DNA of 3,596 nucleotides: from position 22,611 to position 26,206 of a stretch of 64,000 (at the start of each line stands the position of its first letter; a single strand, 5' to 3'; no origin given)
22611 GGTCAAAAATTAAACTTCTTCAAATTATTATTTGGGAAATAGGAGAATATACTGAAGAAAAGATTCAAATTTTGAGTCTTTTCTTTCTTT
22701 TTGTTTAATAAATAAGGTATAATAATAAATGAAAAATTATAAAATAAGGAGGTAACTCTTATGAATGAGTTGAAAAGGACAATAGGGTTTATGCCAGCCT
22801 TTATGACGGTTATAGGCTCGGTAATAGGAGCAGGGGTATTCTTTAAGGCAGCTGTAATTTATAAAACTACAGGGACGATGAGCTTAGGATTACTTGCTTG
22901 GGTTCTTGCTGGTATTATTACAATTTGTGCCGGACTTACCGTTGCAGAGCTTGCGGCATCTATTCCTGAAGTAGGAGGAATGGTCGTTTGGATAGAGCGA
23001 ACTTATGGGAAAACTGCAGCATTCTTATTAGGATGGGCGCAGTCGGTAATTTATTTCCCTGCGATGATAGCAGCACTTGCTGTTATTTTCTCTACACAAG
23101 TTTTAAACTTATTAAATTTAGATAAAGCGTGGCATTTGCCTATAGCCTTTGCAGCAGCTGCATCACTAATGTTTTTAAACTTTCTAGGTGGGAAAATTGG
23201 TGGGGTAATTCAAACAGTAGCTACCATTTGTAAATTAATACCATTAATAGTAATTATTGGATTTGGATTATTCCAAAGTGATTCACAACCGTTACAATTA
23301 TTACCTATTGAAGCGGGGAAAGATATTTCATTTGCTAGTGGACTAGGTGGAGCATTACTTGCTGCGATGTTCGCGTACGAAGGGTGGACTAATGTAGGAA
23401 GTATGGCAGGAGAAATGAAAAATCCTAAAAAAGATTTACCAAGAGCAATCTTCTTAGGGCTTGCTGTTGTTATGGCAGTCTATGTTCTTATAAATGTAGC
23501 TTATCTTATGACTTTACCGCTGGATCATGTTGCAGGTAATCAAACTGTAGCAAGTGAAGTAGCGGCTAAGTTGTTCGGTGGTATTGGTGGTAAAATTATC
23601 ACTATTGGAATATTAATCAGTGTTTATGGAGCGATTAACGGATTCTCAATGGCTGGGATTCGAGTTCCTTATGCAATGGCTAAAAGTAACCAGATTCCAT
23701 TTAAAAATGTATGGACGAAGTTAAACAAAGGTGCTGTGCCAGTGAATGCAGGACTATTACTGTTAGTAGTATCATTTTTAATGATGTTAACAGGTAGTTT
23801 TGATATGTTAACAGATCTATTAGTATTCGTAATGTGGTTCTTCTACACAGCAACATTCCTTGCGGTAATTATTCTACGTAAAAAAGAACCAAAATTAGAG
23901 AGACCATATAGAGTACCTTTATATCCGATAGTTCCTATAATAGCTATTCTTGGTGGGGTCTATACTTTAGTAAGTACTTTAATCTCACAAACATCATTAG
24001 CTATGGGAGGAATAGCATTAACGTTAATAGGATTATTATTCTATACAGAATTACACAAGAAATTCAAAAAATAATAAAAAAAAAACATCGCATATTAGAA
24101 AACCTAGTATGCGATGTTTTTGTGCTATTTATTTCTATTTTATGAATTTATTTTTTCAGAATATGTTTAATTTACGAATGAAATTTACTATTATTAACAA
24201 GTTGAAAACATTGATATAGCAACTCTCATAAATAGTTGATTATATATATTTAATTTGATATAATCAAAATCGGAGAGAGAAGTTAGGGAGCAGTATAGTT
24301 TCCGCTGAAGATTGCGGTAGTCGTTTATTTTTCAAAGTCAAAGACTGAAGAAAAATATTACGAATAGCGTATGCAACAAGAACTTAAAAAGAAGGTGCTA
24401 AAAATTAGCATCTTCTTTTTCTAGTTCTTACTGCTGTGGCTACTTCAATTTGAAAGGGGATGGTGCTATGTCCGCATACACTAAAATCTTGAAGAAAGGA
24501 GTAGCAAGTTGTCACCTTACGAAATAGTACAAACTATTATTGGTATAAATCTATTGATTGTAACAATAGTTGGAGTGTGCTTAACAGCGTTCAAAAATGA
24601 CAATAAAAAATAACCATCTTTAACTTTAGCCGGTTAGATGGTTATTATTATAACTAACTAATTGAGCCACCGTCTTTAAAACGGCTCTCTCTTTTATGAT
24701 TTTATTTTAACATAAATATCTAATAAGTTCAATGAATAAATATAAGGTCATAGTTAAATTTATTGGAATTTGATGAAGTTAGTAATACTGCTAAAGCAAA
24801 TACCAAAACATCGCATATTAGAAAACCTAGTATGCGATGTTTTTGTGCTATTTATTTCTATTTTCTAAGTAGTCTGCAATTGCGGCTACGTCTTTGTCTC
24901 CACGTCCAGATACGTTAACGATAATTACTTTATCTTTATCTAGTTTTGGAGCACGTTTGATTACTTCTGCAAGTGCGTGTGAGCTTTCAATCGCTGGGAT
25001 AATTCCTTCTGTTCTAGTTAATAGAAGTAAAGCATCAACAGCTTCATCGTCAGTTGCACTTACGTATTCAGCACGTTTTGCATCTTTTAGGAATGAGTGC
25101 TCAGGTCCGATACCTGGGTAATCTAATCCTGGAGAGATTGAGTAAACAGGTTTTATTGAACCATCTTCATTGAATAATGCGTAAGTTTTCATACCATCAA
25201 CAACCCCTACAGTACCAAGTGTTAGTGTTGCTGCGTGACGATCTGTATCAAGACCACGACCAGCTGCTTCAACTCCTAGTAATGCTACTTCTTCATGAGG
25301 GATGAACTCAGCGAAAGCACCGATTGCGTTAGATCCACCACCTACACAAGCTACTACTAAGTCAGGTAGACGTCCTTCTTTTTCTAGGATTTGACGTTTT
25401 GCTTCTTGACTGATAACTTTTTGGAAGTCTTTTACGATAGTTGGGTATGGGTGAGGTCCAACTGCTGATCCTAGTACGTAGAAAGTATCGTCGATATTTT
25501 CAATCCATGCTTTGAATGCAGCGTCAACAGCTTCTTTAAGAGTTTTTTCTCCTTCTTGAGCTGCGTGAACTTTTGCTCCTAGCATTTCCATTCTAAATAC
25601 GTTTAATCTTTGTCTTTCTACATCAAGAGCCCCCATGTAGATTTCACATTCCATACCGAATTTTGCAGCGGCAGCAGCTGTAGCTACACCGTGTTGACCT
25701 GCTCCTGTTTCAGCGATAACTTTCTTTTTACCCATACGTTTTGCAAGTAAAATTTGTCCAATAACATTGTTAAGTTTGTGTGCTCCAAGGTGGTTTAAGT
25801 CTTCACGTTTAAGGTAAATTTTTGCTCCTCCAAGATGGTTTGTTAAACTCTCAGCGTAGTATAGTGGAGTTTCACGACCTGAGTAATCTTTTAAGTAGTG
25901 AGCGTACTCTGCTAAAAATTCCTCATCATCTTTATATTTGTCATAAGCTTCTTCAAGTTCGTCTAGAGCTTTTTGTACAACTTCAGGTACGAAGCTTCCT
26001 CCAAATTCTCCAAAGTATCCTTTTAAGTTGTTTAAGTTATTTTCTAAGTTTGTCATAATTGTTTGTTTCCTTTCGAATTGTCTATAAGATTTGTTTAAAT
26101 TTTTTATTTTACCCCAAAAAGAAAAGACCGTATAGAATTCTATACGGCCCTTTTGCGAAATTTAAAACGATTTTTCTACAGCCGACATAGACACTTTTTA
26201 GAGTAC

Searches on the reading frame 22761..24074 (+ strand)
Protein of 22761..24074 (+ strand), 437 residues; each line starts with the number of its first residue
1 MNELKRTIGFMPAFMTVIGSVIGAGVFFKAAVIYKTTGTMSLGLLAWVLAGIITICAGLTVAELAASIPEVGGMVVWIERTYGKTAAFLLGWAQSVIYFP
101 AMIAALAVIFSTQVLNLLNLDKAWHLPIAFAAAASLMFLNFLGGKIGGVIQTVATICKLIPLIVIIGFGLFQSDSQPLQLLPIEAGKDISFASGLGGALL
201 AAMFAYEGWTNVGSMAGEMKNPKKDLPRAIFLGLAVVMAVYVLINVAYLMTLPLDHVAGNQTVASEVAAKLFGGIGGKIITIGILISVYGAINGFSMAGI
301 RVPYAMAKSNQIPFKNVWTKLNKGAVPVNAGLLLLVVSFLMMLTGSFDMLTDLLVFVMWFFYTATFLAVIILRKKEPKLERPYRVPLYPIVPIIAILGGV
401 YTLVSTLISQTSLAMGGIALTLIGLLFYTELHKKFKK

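Call 14: search_protein_families(library=ncbifam, proteins=[window:22761-24074:+])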
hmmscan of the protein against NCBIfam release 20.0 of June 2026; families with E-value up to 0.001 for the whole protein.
window:22761-24074:+ (437 aa): 28 families (the best 25 are shown)
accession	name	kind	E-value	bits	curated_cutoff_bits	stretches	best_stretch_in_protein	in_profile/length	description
TIGR00911.1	2A0308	subfamily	4.2e-62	210.2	701.8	1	3-426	43-468/505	L-type amino acid transporter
TIGR00909.1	2A0306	subfamily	1.5e-54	185.6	556.8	1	4-428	1-426/429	amino acid transporter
NF008466.1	PRK11357.1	equivalog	2.1e-36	125.8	800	1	2-409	4-412/446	fructoselysine/psicoselysine transporter FrlA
NF053761.1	BrChAATpBcaP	equivalog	1.7e-34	119.7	690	1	2-433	18-453/460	branched-chain amino acid transporter BcaP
TIGR00905.1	2A0302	subfamily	1.3e-31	109.9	409.05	1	1-434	1-438/473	basic amino acid/polyamine antiporter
TIGR00908.1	2A0305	equivalog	4.7e-30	104.8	381.75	1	2-428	3-425/442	ethanolamine permease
NF008245.0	PRK11021.1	equivalog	4.5e-25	88.5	284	1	1-348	1-337/419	L-methionine/branched-chain amino acid transporter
TIGR00906.1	2A0303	subfamily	4.1e-23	81.6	681.7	1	3-375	28-429/602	cationic amino acid transport permease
TIGR03810.1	arg_ornith_anti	equivalog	1.2e-20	73.7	591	1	15-434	10-433/468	arginine-ornithine antiporter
TIGR03813.2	Gln_GABA_anti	equivalog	1.3e-20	73.9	650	1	50-408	40-420/479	glutamine/gamma-aminobutyrate antiporter GadC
NF007929.0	PRK10644.1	equivalog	4.3e-19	68.6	574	1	6-428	8-424/445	arginine/agmatine antiporter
NF053662.1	Glu_GABA_anti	equivalog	5.5e-17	61.9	640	1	47-412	35-415/468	glutamate/gamma-aminobutyrate antiporter GadC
NF007938.0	PRK10655.1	equivalog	1.4e-16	60.8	409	1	14-436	14-432/438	putrescine-ornithine antiporter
TIGR00913.1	2A0310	subfamily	1.7e-15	56.7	578.7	2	198-351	203-369/480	amino acid permease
TIGR00907.1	2A0304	subfamily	2.1e-14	53.3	598.3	1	35-349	42-380/482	amino acid permease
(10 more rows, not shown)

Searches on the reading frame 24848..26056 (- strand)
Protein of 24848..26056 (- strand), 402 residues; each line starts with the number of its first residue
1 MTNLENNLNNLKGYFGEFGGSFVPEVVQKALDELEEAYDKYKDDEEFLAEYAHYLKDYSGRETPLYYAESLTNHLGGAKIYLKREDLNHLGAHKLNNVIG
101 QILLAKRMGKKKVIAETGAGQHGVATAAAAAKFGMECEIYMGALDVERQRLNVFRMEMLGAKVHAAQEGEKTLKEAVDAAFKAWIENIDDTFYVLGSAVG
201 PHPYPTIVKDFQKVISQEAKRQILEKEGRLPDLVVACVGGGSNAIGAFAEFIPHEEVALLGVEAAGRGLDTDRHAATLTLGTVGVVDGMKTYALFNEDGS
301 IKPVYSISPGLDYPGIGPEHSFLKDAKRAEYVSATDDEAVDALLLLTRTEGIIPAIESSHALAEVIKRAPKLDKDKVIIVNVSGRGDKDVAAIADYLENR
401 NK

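Call 13: find_homologous_proteins(query=window:24848-26056:-, max_evalue=1e-50)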
Query window:24848-26056:- (402 aa): 8000 proteins with E <= 1e-50 among 8000 candidates; the best 120 are listed.
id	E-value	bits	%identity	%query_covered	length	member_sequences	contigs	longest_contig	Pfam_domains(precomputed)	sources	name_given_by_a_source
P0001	6.0e-260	880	99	100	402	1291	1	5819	PF00291.32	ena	-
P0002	1.1e-259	879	99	100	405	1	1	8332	PF00291.32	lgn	-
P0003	1.6e-258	875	99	100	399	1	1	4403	PF00291.32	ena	-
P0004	1.2e-257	872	99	100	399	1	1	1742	PF00291.32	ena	-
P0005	1.3e-255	866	98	99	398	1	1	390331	PF00291.32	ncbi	-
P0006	2.9e-253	858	98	100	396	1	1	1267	PF00291.32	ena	-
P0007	2.4e-252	855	97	100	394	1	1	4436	PF00291.32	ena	-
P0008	2.2e-250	849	96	100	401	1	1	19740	PF00291.32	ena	-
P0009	2.0e-246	835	95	100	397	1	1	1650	PF00291.32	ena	-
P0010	3.6e-236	802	92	100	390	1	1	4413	PF00291.32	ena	-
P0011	4.2e-232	788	88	98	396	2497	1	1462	PF00291.32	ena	-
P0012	4.1e-230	782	87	98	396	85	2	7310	PF00291.32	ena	-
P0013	4.1e-229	779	87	100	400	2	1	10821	PF00291.32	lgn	-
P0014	3.0e-227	772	87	99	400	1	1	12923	PF00291.32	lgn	-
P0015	3.1e-226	769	90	100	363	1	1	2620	PF00291.32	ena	-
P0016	9.7e-226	767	85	100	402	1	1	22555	PF00291.32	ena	-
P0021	2.4e-224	763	87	96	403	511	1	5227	PF00291.32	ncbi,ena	-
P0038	3.9e-209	713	80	97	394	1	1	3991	PF00291.32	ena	-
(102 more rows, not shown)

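Call 14: search_protein_families(library=ncbifam, proteins=[window:24848-26056:-])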
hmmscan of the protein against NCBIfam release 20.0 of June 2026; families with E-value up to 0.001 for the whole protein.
window:24848-26056:- (402 aa): 41 families (the best 25 are shown)
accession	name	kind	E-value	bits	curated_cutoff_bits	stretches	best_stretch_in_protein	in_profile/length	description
TIGR00263.1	trpB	equivalog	1.3e-188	626.8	392.45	1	13-396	1-384/385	tryptophan synthase subunit beta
NF010376.0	PRK13803.1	equivalog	3e-182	607.6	819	1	7-401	205-599/600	bifunctional phosphoribosylanthranilate isomerase/tryptophan synthase subunit beta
NF010375.0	PRK13802.1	equivalog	5.9e-130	434.5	1386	1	13-395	277-671/695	bifunctional indole-3-glycerol phosphate synthase/tryptophan synthase subunit beta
NF009057.0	PRK12391.1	equivalog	2.3e-53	181.4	366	1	59-400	76-429/441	TrpB-like pyridoxal phosphate-dependent enzyme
TIGR01415.1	trpB_rel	hypoth_equivalog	5.4e-51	173.6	518.85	1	36-399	46-418/419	TrpB-like pyridoxal phosphate-dependent enzyme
NF006390.0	PRK08639.1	equivalog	2.8e-14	52.9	421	1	61-266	24-214/418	threonine ammonia-lyase IlvA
TIGR02079.1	THD1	equivalog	7.9e-13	47.9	440.55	1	61-266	15-206/410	threonine ammonia-lyase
NF005292.0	PRK06815.1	equivalog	1.2e-12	47.6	371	1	61-180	20-133/320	threonine/serine dehydratase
NF006094.0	PRK08246.1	subfamily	1.5e-12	47.5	331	1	61-264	22-200/310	serine/threonine dehydratase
NF052482.1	sulfolyase_CuyA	equivalog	8.3e-12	44.5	450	1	58-188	11-149/332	D-cysteate sulfo-lyase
NF005147.0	PRK06608.1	equivalog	1.8e-11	43.4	380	1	61-189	23-150/339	serine/threonine dehydratase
NF045641.2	BHydaspDhtseBhcB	equivalog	2.9e-11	43.1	550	1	61-243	19-181/312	beta-hydroxyaspartate dehydratase BhcB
NF052537.1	CoM_syn_XcbE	exception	3.7e-11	42.8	450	1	61-246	14-197/322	coenzyme M biosynthesis enzyme XcbE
NF040741.1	ornith_OrtB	equivalog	2e-10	39.7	550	1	71-247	75-242/464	2-amino-4-oxopentanoate thiolase subunit OrtB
NF004996.0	PRK06381.1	equivalog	2.7e-10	39.8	266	1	60-251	13-187/319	threonine synthase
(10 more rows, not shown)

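Call 15: find_encoding_contigs(protein=P0005, flank=2500, max_places=2)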
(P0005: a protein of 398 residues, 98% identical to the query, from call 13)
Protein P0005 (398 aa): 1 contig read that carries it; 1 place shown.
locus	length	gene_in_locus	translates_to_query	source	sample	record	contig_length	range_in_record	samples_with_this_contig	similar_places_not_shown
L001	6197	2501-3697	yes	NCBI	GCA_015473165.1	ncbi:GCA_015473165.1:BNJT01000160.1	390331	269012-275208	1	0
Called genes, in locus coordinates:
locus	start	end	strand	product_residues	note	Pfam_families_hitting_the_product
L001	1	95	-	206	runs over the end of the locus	PF23023:Anti-Pycsar_Apyc1, PF00753:Lactamase_B, PF16661:Lactamase_B_6 (weak), PF12706:Lactamase_B_2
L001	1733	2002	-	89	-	-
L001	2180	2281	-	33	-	-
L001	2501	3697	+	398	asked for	PF00291:PALP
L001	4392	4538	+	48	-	-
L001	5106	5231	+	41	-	PF13936:HTH_38 (weak)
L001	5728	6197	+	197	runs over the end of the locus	-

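Call 16: find_encoding_contigs(protein=P0011, flank=2500, max_places=3)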
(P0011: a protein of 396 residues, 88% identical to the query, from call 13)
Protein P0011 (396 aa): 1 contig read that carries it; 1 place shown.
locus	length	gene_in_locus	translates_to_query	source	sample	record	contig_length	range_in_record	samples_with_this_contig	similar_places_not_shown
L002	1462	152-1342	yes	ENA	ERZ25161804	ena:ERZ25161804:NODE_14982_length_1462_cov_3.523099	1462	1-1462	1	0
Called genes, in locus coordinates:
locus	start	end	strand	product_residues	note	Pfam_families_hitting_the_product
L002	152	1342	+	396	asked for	PF00291:PALP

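Call 17: find_encoding_contigs(protein=P0021, flank=2500, max_places=3)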
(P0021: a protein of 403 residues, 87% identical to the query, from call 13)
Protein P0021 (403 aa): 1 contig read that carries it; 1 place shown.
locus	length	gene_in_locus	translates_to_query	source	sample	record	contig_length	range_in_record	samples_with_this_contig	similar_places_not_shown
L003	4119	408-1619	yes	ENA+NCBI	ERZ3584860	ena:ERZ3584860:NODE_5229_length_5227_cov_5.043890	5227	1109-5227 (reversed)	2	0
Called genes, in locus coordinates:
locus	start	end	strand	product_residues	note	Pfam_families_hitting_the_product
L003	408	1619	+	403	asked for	PF00291:PALP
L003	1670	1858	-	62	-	-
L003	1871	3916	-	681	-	PF02687:FtsX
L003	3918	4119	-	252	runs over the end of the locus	PF00005:ABC_tran, PF13304:AAA_21 (faint)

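Call 18: find_encoding_contigs(protein=P0016, flank=2500, max_places=3)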
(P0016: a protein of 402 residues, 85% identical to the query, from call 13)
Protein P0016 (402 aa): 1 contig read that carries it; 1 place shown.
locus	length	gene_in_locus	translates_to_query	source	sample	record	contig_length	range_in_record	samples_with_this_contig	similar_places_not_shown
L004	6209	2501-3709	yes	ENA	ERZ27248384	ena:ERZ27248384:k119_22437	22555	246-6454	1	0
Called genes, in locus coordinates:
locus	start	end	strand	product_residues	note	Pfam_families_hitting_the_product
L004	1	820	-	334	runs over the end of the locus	PF02463:SMC_N (weak), PF00005:ABC_tran, PF13401:AAA_22 (faint), PF13304:AAA_21 (faint), PF08352:oligo_HPY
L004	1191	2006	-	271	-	PF00753:Lactamase_B, PF23023:Anti-Pycsar_Apyc1, PF16661:Lactamase_B_6 (faint), PF12706:Lactamase_B_2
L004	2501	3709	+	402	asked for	PF00291:PALP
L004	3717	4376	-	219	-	PF06750:A24_N_bact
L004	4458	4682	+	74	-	PF06014:YqgQ-like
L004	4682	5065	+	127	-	PF00581:Rhodanese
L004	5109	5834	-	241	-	PF00849:PseudoU_synth_2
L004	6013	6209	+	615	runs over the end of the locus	PF00009:GTP_EFTU, PF01926:MMR_HSR1 (weak), PF22042:EF-G_D2, PF03144:GTP_EFTU_D2, PF14492:EFG_III (faint), PF00679:EFG_C, PF21018:BipA_C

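Call 28: find_encoding_contigs(protein=P0014, flank=2500, max_places=2)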
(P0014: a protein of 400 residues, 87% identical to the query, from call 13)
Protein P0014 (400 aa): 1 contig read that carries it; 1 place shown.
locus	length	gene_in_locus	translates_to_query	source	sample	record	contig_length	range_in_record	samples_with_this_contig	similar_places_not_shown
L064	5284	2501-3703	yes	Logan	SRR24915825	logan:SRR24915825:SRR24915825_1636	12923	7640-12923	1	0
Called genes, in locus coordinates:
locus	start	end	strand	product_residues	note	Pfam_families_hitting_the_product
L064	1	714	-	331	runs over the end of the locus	PF02463:SMC_N, PF00005:ABC_tran, PF05621:TniB (faint), PF13401:AAA_22 (weak), PF13304:AAA_21 (weak), PF08352:oligo_HPY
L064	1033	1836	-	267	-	PF00753:Lactamase_B, PF23023:Anti-Pycsar_Apyc1, PF12706:Lactamase_B_2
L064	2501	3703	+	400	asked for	PF00291:PALP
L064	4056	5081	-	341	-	PF07006:DUF1310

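Call 29: find_encoding_contigs(protein=P0038, flank=2500, max_places=2)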
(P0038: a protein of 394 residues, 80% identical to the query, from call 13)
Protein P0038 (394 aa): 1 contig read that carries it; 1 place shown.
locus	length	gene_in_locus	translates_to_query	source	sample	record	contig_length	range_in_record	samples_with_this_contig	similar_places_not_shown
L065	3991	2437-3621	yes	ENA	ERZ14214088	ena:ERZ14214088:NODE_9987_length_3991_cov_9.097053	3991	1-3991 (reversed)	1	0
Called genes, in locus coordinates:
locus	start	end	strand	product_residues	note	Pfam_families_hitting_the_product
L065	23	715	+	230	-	PF02397:Bac_transf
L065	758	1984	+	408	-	PF00155:Aminotran_1_2, PF01041:DegT_DnrJ_EryC1, PF01053:Cys_Met_Meta_PP (faint)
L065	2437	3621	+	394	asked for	PF00291:PALP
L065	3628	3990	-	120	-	?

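Call 73: list_cluster_members(proteins=[P0016, P0011, P0014, P0021, P0122, P0125, P0005])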
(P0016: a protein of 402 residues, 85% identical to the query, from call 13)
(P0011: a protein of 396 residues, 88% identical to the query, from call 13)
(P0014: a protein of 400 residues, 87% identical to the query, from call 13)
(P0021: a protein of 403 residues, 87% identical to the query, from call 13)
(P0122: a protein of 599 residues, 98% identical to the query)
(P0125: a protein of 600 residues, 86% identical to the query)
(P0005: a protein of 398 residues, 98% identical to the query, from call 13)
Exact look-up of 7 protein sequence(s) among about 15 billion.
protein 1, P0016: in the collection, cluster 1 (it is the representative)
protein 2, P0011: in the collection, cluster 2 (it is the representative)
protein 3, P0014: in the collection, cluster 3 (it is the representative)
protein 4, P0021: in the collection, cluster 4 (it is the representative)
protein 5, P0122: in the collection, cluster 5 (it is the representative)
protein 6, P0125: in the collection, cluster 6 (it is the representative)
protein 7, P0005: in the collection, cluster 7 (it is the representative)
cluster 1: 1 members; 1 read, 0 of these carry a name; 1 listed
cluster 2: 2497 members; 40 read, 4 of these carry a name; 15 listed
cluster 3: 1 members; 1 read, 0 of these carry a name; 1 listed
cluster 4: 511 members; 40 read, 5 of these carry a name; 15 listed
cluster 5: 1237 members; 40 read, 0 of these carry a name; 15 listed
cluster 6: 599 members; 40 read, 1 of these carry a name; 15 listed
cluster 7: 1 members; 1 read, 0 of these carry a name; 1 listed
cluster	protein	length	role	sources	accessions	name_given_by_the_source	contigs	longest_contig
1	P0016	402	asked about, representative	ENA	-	-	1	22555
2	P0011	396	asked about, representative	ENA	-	-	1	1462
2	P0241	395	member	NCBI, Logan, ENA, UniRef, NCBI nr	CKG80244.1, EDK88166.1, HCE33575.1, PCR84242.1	Tryptophan synthase beta chain [Fusobacterium polymorphum] | Tryptophan synthase beta chain n=2 Tax=Fusobacterium TaxID=848 RepID=A0A323TWG2_FUSNU | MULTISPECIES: tryptophan synthase subunit beta [Fusobacterium]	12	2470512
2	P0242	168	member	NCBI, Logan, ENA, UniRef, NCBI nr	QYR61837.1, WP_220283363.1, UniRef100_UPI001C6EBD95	membrane lipoprotein lipid attachment site-containing protein [Fusobacterium polymorphum] | hypothetical protein n=1 Tax=Fusobacterium nucleatum subsp. polymorphum TaxID=76857 ... | hypothetical protein [Fusobacterium polymorphum]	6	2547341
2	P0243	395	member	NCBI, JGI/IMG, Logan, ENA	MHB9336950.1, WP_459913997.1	tryptophan synthase subunit beta [Fusobacterium polymorphum]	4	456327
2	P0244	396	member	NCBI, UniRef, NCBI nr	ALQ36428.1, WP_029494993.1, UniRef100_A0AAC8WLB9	tryptophan synthase subunit beta [Fusobacterium hwasookii] | Tryptophan synthase beta chain n=1 Tax=Fusobacterium hwasookii ChDC F206 TaxID=1307443 ...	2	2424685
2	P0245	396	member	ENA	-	-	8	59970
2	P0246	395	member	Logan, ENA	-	-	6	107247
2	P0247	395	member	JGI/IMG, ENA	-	-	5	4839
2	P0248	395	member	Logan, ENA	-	-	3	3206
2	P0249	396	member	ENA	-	-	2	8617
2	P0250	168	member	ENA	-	-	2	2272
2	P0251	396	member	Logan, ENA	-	-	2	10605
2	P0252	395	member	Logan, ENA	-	-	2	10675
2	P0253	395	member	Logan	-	-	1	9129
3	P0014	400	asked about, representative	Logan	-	-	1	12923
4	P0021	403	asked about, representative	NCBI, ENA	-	-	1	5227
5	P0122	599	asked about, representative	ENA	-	-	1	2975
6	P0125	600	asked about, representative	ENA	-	-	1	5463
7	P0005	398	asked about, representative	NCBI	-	-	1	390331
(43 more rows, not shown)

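Call 74: list_cluster_members(proteins=[window:24848-26056:-, window:26523-27359:+, window:22761-24074:+, window:21453-22652:+])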
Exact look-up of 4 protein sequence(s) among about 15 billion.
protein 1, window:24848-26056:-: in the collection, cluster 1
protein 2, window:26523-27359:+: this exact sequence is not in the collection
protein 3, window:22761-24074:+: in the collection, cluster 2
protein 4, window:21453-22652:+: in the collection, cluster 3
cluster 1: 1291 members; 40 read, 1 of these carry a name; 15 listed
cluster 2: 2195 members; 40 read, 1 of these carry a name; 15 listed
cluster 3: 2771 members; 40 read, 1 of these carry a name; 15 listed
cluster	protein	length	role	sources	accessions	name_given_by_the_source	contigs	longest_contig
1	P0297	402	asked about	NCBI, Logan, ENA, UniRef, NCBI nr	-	-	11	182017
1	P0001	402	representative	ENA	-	-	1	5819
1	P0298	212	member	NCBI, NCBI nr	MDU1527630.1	MAG: pyridoxal-phosphate dependent enzyme, partial [Gemella haemolysans] | pyridoxal-phosphate dependent enzyme [Gemella haemolysans]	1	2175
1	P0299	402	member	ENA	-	-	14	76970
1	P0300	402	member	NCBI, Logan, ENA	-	-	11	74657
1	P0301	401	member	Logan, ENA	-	-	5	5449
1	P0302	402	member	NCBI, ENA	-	-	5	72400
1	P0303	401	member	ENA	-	-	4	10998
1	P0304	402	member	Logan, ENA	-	-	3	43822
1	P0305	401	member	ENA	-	-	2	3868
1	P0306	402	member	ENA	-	-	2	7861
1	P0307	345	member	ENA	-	-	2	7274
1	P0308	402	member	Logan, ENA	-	-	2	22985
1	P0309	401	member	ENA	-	-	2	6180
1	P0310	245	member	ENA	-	-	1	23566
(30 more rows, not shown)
